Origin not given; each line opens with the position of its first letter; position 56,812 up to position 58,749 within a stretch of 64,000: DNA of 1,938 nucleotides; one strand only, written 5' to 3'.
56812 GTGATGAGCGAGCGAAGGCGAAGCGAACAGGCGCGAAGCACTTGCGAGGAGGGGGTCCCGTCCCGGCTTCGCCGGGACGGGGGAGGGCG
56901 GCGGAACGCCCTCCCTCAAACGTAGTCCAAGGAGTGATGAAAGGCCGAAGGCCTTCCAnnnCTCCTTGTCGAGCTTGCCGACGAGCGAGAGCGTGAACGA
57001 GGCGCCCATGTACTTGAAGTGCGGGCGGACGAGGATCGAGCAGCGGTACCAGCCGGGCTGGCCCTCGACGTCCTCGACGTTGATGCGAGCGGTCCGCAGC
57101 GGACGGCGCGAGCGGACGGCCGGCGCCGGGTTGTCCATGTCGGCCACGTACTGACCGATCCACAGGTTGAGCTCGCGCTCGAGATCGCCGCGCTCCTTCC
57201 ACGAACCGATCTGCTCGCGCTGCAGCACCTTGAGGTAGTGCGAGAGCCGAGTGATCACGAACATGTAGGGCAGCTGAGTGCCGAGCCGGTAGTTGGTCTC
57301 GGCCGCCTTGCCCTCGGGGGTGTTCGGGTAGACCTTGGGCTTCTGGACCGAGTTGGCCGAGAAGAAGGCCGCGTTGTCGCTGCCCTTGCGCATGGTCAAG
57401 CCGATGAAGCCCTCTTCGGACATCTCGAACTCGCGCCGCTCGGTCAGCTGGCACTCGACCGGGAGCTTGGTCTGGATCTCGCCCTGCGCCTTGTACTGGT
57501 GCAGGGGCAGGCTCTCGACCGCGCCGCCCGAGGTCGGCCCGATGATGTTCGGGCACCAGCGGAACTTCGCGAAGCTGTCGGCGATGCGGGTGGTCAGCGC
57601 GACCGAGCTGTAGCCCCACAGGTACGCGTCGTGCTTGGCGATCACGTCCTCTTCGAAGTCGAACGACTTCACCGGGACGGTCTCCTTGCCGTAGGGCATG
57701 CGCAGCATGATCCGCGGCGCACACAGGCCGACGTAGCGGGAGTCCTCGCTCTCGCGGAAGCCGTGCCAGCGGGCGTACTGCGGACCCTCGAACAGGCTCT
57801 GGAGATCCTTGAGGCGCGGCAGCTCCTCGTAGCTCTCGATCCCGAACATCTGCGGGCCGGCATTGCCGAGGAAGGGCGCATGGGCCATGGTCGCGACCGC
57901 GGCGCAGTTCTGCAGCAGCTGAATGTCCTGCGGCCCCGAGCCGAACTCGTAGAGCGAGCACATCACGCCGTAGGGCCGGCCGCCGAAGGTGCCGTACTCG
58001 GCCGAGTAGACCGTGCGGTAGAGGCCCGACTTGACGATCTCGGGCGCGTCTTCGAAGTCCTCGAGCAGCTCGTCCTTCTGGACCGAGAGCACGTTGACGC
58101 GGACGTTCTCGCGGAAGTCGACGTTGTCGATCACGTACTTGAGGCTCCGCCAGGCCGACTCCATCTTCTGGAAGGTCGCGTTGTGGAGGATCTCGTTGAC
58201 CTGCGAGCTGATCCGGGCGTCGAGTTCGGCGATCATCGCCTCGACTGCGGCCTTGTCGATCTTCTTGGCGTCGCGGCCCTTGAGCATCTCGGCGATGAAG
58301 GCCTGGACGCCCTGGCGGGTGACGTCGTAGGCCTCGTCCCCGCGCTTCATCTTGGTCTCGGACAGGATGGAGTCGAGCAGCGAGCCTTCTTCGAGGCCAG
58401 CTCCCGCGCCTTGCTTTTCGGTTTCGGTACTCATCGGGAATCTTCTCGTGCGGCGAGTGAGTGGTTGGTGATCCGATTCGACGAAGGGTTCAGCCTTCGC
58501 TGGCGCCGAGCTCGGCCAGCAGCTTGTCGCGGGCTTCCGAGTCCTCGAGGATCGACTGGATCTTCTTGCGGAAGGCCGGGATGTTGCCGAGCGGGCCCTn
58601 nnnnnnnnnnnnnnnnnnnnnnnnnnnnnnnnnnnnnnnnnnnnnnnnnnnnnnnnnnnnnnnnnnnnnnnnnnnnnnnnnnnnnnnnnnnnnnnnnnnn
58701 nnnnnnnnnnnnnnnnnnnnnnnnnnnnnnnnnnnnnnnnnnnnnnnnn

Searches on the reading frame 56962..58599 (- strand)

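Call 85: search_protein_families(library=pfam, proteins=[window:56962-58599:-], max_evalue=0.0001)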
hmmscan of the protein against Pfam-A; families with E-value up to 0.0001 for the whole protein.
window:56962-58599:- (546 aa): 2 families
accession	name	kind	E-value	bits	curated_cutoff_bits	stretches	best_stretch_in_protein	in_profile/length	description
PF05943.17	VipB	-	1.6e-122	408.8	27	1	121-419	2-301/301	EvpB/VC_A0108, tail sheath N-terminal domain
PF18945.5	VipB_2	-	1.5e-44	151.2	27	1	433-543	2-112/112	EvpB/VC_A0108, tail sheath gpW/gp25-like domain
